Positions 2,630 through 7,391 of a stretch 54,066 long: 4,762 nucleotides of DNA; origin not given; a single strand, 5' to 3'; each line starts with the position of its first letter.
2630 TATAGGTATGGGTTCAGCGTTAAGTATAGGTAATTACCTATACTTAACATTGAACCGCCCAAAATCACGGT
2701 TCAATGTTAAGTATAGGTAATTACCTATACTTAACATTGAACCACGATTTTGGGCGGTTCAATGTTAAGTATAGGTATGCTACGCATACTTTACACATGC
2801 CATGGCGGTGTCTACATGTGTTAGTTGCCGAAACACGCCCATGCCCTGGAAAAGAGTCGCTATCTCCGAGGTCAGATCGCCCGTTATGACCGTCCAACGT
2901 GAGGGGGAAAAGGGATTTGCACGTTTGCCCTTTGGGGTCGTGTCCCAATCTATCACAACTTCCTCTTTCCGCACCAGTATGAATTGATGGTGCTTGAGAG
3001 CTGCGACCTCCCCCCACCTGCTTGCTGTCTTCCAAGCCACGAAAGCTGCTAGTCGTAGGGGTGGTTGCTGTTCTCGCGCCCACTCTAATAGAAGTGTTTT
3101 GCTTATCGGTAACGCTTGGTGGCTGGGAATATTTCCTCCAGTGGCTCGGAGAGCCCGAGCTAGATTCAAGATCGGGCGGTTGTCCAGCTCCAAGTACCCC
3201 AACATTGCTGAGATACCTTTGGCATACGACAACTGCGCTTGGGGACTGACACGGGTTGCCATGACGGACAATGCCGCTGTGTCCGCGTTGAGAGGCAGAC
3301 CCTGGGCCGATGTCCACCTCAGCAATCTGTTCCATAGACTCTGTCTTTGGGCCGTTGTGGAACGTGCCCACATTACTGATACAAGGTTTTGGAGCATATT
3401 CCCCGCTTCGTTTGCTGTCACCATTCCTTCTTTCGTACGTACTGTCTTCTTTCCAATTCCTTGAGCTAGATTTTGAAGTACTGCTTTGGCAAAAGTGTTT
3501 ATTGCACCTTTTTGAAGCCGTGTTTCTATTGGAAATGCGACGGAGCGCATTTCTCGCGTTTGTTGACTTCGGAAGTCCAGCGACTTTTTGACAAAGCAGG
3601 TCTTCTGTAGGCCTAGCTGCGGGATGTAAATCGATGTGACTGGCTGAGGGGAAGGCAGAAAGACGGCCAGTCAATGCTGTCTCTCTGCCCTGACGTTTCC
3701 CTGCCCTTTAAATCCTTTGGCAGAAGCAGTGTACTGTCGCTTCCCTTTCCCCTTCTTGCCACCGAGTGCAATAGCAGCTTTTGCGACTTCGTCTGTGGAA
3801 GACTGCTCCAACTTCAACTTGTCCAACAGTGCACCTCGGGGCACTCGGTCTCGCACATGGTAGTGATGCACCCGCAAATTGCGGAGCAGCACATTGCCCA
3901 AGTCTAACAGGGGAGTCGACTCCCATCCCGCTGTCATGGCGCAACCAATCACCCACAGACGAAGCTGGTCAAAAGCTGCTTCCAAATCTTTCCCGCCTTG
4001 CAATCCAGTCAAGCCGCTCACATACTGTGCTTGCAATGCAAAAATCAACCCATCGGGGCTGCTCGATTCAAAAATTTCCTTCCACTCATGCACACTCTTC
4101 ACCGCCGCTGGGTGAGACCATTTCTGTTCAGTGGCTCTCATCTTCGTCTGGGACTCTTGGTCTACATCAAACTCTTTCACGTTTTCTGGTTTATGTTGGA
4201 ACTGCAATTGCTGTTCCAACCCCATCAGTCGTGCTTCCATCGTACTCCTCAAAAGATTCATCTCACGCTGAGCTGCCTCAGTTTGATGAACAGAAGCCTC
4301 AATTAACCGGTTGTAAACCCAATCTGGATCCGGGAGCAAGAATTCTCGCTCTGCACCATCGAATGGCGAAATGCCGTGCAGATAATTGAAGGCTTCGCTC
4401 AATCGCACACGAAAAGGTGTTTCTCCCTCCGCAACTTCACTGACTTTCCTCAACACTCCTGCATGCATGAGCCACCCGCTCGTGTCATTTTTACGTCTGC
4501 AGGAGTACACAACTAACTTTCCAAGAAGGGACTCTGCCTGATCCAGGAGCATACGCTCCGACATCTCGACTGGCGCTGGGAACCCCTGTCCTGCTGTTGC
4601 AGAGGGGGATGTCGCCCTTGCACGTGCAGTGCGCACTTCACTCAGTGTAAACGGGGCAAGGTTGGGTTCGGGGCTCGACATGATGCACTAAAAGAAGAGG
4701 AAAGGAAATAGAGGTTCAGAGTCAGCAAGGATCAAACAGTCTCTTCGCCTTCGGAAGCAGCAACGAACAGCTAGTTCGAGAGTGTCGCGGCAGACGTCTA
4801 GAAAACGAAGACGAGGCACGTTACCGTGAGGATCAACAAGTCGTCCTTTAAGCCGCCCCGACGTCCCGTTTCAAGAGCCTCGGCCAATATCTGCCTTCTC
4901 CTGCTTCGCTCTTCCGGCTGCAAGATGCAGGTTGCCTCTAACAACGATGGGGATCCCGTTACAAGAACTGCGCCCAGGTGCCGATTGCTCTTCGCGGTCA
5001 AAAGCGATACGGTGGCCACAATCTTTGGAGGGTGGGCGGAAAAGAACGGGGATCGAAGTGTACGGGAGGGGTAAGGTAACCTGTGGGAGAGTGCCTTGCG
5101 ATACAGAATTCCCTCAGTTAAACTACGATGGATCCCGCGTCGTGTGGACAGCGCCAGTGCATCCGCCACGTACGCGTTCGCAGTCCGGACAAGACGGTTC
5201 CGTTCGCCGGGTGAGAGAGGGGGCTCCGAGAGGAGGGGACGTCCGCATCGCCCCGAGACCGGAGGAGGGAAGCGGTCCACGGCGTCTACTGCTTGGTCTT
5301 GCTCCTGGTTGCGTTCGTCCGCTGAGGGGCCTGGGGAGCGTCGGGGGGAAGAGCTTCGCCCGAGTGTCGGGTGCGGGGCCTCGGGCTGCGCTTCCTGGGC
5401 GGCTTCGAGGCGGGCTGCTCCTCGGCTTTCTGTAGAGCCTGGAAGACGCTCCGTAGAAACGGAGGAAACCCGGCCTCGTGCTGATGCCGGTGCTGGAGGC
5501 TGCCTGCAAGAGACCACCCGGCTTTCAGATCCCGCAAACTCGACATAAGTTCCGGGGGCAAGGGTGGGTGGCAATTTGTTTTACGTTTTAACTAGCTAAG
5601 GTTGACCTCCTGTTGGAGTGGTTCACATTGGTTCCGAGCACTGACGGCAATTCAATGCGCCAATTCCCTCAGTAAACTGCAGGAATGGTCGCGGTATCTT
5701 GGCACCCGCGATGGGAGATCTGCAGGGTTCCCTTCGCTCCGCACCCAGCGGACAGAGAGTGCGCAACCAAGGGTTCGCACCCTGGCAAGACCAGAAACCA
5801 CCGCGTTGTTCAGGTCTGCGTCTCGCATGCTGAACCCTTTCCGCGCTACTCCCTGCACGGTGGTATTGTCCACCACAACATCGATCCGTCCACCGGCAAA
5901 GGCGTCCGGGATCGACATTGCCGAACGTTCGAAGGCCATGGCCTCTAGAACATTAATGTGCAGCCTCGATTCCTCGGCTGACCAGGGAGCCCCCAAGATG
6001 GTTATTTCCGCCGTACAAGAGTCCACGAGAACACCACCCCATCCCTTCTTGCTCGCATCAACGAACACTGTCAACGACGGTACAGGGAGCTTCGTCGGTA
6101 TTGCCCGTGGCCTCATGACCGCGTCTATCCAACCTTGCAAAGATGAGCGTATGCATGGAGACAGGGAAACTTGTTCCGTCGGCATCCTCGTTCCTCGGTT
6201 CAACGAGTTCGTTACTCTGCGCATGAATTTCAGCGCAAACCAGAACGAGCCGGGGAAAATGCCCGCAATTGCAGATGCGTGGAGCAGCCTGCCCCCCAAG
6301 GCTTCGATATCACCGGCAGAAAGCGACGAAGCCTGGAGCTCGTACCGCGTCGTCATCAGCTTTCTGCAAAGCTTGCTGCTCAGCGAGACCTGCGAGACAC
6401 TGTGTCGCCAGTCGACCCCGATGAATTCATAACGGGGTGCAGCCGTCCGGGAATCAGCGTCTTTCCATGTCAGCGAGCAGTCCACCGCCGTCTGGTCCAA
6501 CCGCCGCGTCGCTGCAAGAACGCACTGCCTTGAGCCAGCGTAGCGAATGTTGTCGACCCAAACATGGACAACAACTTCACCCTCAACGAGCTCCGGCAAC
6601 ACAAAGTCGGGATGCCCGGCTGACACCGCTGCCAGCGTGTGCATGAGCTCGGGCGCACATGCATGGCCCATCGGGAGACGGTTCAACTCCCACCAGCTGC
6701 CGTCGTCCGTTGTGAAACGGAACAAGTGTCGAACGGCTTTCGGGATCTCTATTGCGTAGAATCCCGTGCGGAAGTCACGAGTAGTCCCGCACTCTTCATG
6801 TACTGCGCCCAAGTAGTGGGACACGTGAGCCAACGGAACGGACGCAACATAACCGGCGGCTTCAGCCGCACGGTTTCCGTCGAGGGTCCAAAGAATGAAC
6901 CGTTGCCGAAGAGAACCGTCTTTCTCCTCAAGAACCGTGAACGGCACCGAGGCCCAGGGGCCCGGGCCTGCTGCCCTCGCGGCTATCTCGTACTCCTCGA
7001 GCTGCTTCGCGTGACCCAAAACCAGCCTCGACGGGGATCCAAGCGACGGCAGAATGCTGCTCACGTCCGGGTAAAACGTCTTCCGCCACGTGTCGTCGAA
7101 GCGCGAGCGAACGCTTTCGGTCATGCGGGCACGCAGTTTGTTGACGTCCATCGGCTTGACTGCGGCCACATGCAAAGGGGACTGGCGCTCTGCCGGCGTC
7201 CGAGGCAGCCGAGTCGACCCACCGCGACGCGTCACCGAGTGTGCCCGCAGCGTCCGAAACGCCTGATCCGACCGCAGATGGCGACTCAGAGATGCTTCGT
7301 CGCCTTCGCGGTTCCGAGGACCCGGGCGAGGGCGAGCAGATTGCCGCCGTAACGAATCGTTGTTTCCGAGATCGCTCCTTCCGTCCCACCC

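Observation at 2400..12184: DIRS-like tyrosine-recombinase retroelement family with gag -> YR -> RT/RNase H order and a hairpin-rich 402-bp terminal block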

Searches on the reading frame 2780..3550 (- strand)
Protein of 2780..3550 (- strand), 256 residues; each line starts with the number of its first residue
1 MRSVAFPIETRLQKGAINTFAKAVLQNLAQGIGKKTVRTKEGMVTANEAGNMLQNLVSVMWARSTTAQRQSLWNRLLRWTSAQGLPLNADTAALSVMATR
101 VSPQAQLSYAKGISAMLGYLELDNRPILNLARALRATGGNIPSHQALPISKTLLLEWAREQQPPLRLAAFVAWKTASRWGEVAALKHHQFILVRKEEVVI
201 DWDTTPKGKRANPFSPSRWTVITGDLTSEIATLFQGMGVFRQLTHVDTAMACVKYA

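Call 4: search_protein_families(library=pfam, proteins=[window:2780-3550:-], max_evalue=0.1)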
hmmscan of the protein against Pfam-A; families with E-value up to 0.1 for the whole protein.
window:2780-3550:- (256 aa): 0 families

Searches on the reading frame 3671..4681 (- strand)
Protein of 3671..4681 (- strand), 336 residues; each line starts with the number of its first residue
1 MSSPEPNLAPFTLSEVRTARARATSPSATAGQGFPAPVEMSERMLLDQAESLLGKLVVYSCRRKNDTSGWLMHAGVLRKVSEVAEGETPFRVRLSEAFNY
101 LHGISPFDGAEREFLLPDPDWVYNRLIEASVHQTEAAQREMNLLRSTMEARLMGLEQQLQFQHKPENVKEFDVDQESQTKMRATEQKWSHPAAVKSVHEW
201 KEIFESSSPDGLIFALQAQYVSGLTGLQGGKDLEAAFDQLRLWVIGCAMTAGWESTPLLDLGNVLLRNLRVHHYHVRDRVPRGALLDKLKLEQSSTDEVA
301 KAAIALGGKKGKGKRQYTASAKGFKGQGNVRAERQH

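Call 4: search_protein_families(library=pfam, proteins=[window:3671-4681:-], max_evalue=0.1)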
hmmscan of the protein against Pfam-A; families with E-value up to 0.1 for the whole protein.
window:3671-4681:- (336 aa): 0 families

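Call 10: find_encoding_contigs(protein=window:3671-4681:-, flank=10000, max_places=6)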
Protein window:3671-4681:- (336 aa): no gene with exactly this product is on record in the collection.

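Call 70: search_protein_families(library=ncbifam, proteins=[window:3674-4681:-], max_evalue=1)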
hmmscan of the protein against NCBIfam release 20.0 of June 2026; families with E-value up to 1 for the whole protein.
window:3674-4681:- (336 aa): 0 families

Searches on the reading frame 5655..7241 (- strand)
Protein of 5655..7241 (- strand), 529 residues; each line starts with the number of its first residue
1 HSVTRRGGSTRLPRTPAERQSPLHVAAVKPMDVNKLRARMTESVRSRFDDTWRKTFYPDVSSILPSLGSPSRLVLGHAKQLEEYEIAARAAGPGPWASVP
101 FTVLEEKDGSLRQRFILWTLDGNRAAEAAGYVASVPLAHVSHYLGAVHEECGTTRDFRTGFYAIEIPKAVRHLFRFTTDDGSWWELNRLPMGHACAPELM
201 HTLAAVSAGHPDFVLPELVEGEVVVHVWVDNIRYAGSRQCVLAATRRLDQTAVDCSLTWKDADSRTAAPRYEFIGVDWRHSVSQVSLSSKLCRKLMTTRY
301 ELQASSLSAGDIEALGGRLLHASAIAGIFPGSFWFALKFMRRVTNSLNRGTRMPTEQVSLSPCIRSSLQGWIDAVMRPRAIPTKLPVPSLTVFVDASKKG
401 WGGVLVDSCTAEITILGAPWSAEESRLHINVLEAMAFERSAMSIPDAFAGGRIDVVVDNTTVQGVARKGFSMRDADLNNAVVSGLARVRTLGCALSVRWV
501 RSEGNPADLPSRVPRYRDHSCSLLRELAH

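Call 9: find_homologous_proteins(query=window:5655-7241:-)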
Query window:5655-7241:- (529 aa): 67 proteins with E <= 0.001 among 8000 candidates.
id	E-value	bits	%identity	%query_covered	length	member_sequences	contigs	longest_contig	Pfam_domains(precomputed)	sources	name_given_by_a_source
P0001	0.0e+0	1098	100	91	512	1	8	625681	-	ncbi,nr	ncbi:hypothetical protein DIPPA_28435 [Diplonema papillatum]|nr:hypothetical protein DIPPA_17802 [Di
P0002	4.0e-280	948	85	91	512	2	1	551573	-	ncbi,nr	ncbi:hypothetical protein DIPPA_03852 [Diplonema papillatum]|nr:hypothetical protein DIPPA_03852 [Di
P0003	1.4e-214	732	67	91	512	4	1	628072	-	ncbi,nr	ncbi:hypothetical protein DIPPA_13254 [Diplonema papillatum]|nr:hypothetical protein DIPPA_13254 [Di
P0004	1.5e-210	718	66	91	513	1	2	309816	-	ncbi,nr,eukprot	ncbi:hypothetical protein DIPPA_20572 [Diplonema papillatum]|nr:hypothetical protein DIPPA_29774 [Di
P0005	1.4e-202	692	65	90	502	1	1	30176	-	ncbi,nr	ncbi:hypothetical protein DIPPA_03063 [Diplonema papillatum]|nr:hypothetical protein DIPPA_03063 [Di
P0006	7.7e-198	676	86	65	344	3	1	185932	-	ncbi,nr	ncbi:hypothetical protein DIPPA_22969 [Diplonema papillatum]|nr:hypothetical protein DIPPA_22969 [Di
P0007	1.0e-195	670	59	97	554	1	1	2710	-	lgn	-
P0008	1.9e-193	662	58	97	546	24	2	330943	-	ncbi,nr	ncbi:hypothetical protein DIPPA_01041 [Diplonema papillatum]|nr:hypothetical protein DIPPA_07647 [Di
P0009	8.6e-193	660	59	97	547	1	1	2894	-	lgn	-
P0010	4.1e-190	651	58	97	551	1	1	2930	PF17917.8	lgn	-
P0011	1.7e-187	642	58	97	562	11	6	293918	PF17917.8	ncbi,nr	ncbi:hypothetical protein DIPPA_05142 [Diplonema papillatum]|nr:hypothetical protein DIPPA_01417 [Di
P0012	5.4e-170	585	56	90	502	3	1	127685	-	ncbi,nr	ncbi:hypothetical protein DIPPA_06353 [Diplonema papillatum]|nr:hypothetical protein DIPPA_06353 [Di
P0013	1.8e-169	583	57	90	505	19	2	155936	PF17917.8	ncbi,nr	ncbi:hypothetical protein DIPPA_35454 [Diplonema papillatum]|nr:hypothetical protein DIPPA_28641 [Di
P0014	3.9e-168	578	52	97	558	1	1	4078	PF17919.8,PF17917.8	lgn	-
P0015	2.7e-157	543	51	100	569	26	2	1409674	-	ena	-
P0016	1.1e-156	541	50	100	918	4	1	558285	-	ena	-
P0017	6.4e-156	538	50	97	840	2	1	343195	PF17917.8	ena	-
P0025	4.3e-152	526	48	100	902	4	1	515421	-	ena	-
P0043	9.6e-126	439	45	96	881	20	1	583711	-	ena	-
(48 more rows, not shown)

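Call 12: find_encoding_contigs(protein=P0001, flank=10000, max_places=10)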
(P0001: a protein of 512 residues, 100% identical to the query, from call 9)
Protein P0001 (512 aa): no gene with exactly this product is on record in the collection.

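Call 20: find_encoding_contigs(protein=P0011, flank=10000, max_places=8)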
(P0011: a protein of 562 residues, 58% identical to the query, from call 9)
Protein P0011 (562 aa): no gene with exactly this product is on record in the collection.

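Call 21: find_encoding_contigs(protein=P0016, flank=8000, max_places=4)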
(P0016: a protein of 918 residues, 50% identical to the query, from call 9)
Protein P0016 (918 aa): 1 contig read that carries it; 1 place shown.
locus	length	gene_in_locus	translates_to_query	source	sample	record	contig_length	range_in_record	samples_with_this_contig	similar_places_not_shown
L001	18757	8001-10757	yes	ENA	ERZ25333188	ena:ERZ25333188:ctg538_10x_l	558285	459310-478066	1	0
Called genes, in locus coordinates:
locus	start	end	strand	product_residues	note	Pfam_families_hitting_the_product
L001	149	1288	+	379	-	PF13639:zf-RING_2, PF13920:zf-C3HC4_3 (weak), PF13923:zf-C3HC4_2 (weak), PF17123:zf-RING_11 (weak), PF00097:zf-C3HC4 (weak), PF13445:zf-RING_UBOX (faint)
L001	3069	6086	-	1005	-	-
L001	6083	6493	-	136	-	-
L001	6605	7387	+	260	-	-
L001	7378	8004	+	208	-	-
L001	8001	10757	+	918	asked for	-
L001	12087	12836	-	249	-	-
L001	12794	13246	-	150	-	-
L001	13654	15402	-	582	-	-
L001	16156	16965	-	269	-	-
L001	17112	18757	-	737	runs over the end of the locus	-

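Call 52: find_encoding_contigs(protein=P0043, flank=6000, max_places=4)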
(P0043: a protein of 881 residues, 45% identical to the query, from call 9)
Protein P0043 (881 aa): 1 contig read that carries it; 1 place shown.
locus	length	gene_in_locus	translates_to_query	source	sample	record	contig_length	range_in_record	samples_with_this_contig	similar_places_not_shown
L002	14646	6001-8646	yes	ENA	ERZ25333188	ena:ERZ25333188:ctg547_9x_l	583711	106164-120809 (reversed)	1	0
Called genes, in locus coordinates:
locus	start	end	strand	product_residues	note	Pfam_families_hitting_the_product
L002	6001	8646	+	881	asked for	-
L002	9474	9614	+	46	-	-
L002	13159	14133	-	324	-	-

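Call 53: find_encoding_contigs(protein=P0017, flank=6000, max_places=4)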
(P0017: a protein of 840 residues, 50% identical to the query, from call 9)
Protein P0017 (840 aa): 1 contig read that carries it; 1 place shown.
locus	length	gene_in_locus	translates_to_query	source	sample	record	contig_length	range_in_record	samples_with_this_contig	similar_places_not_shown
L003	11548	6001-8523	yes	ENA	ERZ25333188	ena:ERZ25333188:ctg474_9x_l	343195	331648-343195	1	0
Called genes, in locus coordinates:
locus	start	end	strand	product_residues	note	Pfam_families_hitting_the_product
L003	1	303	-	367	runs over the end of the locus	PF00078:RVT_1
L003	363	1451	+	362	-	-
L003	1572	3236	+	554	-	PF03372:Exo_endo_phos (weak), PF14529:Exo_endo_phos_2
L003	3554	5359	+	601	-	-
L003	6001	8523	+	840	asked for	PF17917:RT_RNaseH (weak)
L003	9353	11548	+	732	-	?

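Call 54: find_encoding_contigs(protein=P0025, flank=6000, max_places=4)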
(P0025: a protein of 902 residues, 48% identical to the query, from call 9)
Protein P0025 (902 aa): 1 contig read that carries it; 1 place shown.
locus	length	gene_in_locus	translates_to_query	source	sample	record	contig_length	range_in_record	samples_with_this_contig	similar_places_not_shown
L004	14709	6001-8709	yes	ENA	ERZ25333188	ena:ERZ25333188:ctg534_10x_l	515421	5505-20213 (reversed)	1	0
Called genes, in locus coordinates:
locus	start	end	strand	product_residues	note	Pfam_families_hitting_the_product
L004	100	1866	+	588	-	-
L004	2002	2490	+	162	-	-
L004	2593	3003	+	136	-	-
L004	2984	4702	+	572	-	-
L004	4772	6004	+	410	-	-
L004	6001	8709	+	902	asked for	-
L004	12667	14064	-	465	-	-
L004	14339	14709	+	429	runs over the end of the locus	-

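Call 62: search_protein_families(library=pfam, proteins=[L001:8056-9084:+, L001:8001-10754:+], max_evalue=1)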
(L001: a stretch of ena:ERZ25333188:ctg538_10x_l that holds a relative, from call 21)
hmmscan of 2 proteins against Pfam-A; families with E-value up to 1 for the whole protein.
L001:8056-9084:+ (343 aa): 0 families

L001:8001-10754:+ (918 aa): 4 families
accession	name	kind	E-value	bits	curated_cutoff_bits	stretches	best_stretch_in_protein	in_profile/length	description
PF17917.7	RT_RNaseH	-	0.0055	17.3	24.8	1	763-849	3-94/105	RNase H-like domain found in reverse transcriptase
PF00078.32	RVT_1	-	0.037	14.2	29.6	1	526-654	66-203/205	Reverse transcriptase (RNA-dependent DNA polymerase)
PF17919.7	RT_RNaseH_2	-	0.12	12.8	29.8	1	761-817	26-86/100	RNase H-like domain found in reverse transcriptase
PF15450.11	CCDC154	-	0.15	11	28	1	846-900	262-315/530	Coiled-coil domain-containing protein 154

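Call 70: search_protein_families(library=ncbifam, proteins=[window:5655-7241:-], max_evalue=1)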
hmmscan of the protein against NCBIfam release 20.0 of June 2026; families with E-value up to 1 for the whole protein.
window:5655-7241:- (529 aa): 1 family
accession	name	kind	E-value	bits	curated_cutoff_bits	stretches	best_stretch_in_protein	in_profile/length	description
NF004526.0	PRK05872.1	subfamily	0.1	11.6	276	1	397-468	31-99/297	short-chain dehydrogenase/reductase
